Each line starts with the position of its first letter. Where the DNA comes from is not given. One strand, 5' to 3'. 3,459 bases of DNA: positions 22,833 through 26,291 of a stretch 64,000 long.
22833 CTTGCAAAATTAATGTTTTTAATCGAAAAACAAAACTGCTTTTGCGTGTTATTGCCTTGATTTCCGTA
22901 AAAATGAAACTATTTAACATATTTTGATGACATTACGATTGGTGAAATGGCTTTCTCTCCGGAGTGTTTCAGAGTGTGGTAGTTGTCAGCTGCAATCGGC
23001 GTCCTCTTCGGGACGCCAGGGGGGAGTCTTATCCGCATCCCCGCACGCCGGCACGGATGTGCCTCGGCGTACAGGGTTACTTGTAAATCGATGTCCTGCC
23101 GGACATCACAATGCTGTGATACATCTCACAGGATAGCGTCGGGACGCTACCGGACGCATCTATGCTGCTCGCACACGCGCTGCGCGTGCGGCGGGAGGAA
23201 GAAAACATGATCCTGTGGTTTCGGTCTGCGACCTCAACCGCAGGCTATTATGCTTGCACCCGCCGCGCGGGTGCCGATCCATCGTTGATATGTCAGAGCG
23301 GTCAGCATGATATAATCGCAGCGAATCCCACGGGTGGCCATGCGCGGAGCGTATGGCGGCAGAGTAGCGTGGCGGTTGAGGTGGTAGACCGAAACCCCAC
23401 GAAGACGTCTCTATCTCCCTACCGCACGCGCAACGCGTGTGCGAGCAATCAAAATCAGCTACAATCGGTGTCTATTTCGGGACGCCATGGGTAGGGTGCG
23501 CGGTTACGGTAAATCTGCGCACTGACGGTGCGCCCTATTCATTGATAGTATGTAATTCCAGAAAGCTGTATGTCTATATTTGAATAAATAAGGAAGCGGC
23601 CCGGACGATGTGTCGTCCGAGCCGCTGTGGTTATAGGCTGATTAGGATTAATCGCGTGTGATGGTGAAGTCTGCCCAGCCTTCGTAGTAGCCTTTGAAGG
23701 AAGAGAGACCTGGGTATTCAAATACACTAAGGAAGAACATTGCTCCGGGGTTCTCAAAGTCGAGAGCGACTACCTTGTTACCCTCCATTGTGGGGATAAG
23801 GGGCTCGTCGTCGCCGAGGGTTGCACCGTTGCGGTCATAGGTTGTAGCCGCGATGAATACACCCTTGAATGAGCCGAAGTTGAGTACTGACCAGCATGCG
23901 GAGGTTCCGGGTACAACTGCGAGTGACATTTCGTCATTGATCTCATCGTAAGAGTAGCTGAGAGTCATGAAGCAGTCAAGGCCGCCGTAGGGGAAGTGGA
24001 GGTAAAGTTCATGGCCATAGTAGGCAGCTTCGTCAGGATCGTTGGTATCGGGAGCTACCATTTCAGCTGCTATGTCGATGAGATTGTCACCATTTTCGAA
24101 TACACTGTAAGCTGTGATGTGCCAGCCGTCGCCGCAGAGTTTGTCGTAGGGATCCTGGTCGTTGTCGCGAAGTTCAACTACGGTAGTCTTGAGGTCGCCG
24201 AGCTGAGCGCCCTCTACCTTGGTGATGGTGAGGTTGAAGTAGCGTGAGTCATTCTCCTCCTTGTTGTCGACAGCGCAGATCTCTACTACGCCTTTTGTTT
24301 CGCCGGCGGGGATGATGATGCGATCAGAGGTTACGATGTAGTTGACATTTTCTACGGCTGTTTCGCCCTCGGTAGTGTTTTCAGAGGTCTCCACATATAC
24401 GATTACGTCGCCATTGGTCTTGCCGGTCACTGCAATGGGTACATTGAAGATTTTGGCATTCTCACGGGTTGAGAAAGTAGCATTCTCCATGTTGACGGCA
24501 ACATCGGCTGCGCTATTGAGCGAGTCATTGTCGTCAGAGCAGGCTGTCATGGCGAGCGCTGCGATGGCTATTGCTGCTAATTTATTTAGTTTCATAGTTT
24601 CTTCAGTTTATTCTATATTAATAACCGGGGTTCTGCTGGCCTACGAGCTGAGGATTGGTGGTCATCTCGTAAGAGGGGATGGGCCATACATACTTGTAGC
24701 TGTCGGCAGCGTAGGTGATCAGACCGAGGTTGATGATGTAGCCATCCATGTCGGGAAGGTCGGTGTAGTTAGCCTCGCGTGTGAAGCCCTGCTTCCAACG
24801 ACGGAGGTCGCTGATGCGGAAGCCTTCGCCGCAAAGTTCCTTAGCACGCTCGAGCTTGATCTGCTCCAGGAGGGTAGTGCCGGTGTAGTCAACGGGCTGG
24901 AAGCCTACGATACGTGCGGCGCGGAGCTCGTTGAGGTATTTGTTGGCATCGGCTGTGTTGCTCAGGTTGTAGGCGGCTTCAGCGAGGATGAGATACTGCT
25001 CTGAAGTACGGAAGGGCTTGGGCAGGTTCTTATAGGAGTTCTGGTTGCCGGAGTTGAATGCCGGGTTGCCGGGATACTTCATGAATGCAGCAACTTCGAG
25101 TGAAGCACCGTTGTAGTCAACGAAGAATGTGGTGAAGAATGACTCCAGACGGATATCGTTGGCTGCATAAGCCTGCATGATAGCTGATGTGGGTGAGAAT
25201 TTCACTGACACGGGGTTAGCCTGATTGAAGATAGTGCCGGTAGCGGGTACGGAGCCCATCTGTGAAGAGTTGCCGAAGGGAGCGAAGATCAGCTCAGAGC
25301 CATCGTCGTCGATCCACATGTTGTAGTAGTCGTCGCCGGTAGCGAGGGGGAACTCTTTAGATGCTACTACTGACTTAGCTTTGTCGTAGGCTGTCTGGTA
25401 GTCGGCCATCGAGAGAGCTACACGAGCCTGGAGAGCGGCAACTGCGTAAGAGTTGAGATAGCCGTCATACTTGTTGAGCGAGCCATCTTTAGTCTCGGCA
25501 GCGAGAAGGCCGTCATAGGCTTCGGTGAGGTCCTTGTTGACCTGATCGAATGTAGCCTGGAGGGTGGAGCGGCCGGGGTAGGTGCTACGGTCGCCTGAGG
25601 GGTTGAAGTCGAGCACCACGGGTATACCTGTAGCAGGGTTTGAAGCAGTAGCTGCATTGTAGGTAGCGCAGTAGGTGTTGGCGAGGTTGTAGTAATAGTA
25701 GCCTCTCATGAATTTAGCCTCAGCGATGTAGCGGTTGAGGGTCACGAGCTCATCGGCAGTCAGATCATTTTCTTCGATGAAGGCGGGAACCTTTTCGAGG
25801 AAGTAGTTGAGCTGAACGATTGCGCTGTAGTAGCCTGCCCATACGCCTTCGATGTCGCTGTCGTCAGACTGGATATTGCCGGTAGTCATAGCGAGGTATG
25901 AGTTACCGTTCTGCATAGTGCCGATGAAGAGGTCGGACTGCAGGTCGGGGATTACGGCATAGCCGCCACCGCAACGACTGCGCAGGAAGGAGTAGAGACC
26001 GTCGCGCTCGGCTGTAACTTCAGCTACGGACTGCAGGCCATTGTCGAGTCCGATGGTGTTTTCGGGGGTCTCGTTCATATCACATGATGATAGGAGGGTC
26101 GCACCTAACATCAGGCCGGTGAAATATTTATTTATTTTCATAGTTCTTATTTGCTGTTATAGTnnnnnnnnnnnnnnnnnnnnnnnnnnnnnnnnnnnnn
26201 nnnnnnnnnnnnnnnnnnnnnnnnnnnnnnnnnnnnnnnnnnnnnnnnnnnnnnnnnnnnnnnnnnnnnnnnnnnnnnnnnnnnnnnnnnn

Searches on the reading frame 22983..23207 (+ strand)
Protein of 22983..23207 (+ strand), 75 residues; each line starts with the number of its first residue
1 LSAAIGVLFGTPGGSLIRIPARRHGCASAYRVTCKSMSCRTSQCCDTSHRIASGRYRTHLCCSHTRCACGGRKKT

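Call 67: search_protein_families(library=pfam, max_evalue=1, proteins=[window:22983-23207:+])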
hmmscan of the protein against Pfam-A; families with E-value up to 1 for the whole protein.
seq(75 aa): 0 families

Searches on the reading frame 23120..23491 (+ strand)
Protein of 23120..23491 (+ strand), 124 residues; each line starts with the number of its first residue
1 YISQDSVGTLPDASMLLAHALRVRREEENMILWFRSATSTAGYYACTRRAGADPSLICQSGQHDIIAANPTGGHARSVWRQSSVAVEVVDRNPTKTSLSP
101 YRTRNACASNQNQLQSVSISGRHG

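Call 40: find_homologous_proteins(query=window:23120-23491:+, max_evalue=1)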
Query seq(124 aa): 15 candidates shared short words with the query, none scored E <= 1.

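Call 67: search_protein_families(library=pfam, max_evalue=1, proteins=[window:23120-23491:+])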
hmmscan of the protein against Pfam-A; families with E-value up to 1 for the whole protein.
seq(124 aa): 0 families

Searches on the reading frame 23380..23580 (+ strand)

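Call 67: search_protein_families(library=pfam, max_evalue=1, proteins=[window:23380-23580:+])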
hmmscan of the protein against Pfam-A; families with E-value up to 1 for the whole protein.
seq(67 aa): 1 family
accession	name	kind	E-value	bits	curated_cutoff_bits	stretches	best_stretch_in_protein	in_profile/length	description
PF12293.13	T4BSS_DotH_IcmK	-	0.023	14.2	25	1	2-64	66-128/238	Putative outer membrane core complex of type IVb secretion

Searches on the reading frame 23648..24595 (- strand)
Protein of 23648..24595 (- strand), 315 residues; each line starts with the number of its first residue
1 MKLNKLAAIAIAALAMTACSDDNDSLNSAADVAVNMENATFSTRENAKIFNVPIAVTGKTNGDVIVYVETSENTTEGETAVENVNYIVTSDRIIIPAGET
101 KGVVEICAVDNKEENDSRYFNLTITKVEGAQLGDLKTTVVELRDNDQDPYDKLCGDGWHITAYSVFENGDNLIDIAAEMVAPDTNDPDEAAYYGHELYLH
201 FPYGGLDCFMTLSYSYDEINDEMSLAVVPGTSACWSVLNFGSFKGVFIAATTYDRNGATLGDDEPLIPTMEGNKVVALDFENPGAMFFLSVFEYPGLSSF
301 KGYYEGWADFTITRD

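Call 14: find_encoding_contigs(protein=window:23648-24595:-, flank=6000, max_places=10)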
Protein window:23648-24595:- (315 aa): 1 contig read that carries it; 1 place shown.
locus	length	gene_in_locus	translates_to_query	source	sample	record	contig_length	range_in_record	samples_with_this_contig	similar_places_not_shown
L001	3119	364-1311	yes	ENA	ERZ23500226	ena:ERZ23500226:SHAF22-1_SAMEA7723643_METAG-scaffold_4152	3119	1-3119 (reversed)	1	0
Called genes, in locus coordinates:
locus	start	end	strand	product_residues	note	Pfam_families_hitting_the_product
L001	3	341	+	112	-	?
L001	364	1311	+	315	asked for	PF03160:Calx-beta (faint)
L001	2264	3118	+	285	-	?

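Call 15: search_protein_families(library=pfam, proteins=[window:23648-24595:-])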
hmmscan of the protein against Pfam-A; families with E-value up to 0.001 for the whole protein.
window:23648-24595:- (315 aa): 1 family
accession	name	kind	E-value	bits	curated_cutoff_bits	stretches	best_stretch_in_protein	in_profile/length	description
PF03160.20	Calx-beta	-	2.5e-05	24.7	27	1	31-146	5-119/119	Calx-beta domain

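Call 19: find_homologous_proteins(query=window:23648-24595:-, max_evalue=1e-10)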
Query window:23648-24595:- (315 aa): 36 proteins with E <= 1e-10 among 3874 candidates.
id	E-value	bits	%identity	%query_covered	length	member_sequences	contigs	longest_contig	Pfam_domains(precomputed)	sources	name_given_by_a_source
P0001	2.4e-207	705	99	100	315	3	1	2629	-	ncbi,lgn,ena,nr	ncbi:MAG: hypothetical protein K2J06_09405 [Muribaculaceae bacterium]|nr:hypothetical protein [Murib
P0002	4.8e-133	461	66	100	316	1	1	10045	-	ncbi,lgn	-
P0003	2.7e-91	324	51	100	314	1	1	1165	-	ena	-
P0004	2.5e-89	318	51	100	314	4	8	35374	-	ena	-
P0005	3.6e-88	314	54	100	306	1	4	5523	-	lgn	-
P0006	1.3e-87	312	54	98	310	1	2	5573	-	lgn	-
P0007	7.4e-81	290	50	100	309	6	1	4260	-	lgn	-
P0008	5.5e-79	284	49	100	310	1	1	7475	PF03160.21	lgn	-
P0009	9.4e-78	280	46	100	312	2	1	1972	-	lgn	-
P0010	1.5e-77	279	46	100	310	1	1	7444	-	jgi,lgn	-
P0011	1.4e-75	272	45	100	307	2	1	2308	-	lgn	-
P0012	5.5e-74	267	47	100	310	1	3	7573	-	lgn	-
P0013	2.7e-73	265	48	95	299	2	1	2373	-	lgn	-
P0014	4.6e-59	218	42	100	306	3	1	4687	-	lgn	-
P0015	4.8e-57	212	43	100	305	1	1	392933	-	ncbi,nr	ncbi:MAG: hypothetical protein NC043_01290 [Muribaculaceae bacterium]|nr:hypothetical protein [Murib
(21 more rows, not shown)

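Call 20: find_encoding_contigs(protein=P0002, flank=6000, max_places=4)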
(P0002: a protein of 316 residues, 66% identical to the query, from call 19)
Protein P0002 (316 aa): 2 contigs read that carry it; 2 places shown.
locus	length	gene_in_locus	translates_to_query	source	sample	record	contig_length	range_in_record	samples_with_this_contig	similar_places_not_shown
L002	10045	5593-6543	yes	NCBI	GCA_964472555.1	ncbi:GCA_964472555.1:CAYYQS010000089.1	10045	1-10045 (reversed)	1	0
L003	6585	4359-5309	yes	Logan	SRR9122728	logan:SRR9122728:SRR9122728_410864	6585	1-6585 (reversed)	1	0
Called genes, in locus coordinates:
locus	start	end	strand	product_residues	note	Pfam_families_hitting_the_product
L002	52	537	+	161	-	PF01103:Omp85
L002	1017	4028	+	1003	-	PF13620:CarboxypepD_reg, PF13715:CarbopepD_reg_2, PF07715:Plug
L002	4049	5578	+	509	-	PF14322:SusD-like_3, PF07980:SusD_RagB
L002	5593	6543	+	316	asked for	-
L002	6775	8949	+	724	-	PF00082:Peptidase_S8, PF18962:Por_Secre_tail (weak)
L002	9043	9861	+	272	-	PF13525:YfiO, PF13174:TPR_6 (faint), PF13432:TPR_16 (faint)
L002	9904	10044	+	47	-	?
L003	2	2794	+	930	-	?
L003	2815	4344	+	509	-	PF14322:SusD-like_3, PF07980:SusD_RagB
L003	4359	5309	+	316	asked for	-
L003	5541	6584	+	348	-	?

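Call 21: find_encoding_contigs(protein=P0004, flank=6000, max_places=6)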
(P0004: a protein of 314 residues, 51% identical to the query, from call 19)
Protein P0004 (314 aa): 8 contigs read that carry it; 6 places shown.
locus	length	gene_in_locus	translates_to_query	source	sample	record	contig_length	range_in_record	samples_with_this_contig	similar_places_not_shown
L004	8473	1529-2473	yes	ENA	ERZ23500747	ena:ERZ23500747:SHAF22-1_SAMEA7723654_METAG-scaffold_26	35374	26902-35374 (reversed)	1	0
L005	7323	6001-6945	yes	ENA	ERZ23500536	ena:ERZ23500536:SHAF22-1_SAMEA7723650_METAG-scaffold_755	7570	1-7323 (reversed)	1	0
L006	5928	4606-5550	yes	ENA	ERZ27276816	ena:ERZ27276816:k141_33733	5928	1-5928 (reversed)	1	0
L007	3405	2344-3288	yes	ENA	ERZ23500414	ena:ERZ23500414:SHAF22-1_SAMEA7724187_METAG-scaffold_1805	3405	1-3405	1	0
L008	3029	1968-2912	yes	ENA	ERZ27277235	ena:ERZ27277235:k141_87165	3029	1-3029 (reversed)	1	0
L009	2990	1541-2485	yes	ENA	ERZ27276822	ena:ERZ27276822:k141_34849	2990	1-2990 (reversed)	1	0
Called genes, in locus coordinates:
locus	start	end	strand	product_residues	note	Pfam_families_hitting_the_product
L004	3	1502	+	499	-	?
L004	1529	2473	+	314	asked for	-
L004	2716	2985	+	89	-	-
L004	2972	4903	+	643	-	PF00082:Peptidase_S8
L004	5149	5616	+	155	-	PF13366:PDDEXK_3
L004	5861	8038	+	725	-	PF00082:Peptidase_S8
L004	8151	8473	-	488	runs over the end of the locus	PF08903:DUF1846, PF20921:DUF1846_C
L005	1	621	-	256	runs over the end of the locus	PF01643:Acyl-ACP_TE, PF13279:4HBT_2 (faint), PF20791:Acyl-ACP_TE_C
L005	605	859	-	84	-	-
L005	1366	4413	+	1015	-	PF13620:CarboxypepD_reg, PF13715:CarbopepD_reg_2, PF07715:Plug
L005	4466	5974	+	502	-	PF14322:SusD-like_3, PF07980:SusD_RagB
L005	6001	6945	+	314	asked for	-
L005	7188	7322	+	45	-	?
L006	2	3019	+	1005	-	?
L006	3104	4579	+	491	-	PF14322:SusD-like_3, PF07980:SusD_RagB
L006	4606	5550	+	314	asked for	-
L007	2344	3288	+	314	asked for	-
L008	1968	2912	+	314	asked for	-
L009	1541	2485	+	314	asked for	-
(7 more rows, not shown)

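Call 22: find_encoding_contigs(protein=P0001, flank=6000, max_places=4)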
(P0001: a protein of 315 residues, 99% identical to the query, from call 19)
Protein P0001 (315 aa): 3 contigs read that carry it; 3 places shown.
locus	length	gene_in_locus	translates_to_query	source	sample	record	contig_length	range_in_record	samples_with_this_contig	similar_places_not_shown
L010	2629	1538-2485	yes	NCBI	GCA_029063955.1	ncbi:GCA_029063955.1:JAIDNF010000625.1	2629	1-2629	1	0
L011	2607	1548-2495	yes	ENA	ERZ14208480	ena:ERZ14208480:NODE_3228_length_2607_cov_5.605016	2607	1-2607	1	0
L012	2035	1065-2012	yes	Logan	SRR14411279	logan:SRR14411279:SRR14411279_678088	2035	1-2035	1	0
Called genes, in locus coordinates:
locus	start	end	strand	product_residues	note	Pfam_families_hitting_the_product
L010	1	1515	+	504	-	PF14322:SusD-like_3, PF07980:SusD_RagB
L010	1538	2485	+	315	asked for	-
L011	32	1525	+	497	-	PF14322:SusD-like_3, PF07980:SusD_RagB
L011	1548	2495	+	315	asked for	-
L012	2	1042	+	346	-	?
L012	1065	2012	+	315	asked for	-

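Call 46: find_encoding_contigs(protein=P0005, flank=4000, max_places=4)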
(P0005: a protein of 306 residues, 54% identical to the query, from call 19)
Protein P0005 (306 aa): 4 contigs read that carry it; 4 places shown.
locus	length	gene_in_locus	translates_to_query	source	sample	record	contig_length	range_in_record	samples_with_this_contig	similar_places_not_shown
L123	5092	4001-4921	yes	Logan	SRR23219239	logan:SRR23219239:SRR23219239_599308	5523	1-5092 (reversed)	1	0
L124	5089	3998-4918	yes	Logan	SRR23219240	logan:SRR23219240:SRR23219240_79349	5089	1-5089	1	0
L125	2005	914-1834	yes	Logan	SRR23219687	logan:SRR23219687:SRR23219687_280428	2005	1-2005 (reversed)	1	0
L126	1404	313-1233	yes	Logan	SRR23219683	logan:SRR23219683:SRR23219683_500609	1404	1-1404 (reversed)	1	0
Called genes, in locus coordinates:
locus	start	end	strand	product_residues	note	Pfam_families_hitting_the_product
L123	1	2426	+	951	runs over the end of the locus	?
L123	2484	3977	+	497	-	PF07980:SusD_RagB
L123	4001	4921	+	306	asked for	-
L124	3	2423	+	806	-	?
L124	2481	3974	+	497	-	PF07980:SusD_RagB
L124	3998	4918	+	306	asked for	-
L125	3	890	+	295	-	?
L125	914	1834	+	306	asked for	-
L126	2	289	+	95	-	?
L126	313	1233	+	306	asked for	-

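Call 47: find_encoding_contigs(protein=P0008, flank=4000, max_places=3)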
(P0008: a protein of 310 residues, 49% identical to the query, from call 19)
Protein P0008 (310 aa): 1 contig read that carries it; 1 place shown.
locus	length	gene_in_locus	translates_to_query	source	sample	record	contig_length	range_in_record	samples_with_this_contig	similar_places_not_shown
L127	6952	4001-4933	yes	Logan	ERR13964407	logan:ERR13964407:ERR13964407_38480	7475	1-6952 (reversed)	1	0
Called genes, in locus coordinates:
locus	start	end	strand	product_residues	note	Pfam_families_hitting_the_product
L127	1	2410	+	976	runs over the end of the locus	?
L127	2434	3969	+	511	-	PF14322:SusD-like_3, PF07980:SusD_RagB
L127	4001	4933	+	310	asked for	PF03160:Calx-beta (faint)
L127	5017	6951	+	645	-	?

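Call 51: find_encoding_contigs(protein=P0006, flank=4000, max_places=4)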
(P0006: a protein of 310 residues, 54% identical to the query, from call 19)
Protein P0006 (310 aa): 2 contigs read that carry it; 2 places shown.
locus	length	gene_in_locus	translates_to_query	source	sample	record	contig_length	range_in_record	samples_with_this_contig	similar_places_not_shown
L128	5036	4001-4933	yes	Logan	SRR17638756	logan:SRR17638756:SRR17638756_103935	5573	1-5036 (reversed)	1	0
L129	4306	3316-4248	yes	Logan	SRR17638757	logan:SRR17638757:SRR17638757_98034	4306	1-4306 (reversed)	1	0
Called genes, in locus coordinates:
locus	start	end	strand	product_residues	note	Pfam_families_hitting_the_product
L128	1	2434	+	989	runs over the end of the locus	?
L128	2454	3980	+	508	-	PF14322:SusD-like_3, PF07980:SusD_RagB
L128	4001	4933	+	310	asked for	-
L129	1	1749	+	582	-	?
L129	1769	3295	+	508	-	PF14322:SusD-like_3, PF07980:SusD_RagB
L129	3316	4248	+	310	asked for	-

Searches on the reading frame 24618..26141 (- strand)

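Call 15: search_protein_families(library=pfam, proteins=[window:24618-26141:-])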
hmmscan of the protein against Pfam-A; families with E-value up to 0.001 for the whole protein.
window:24618-26141:- (507 aa): 2 families
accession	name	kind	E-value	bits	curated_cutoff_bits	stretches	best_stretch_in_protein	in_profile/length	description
PF07980.17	SusD_RagB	-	8.5e-27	95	23.1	1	363-507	146-297/297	SusD family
PF14322.12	SusD-like_3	-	8.9e-20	72.2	27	1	80-243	57-191/191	Starch-binding associating with outer membrane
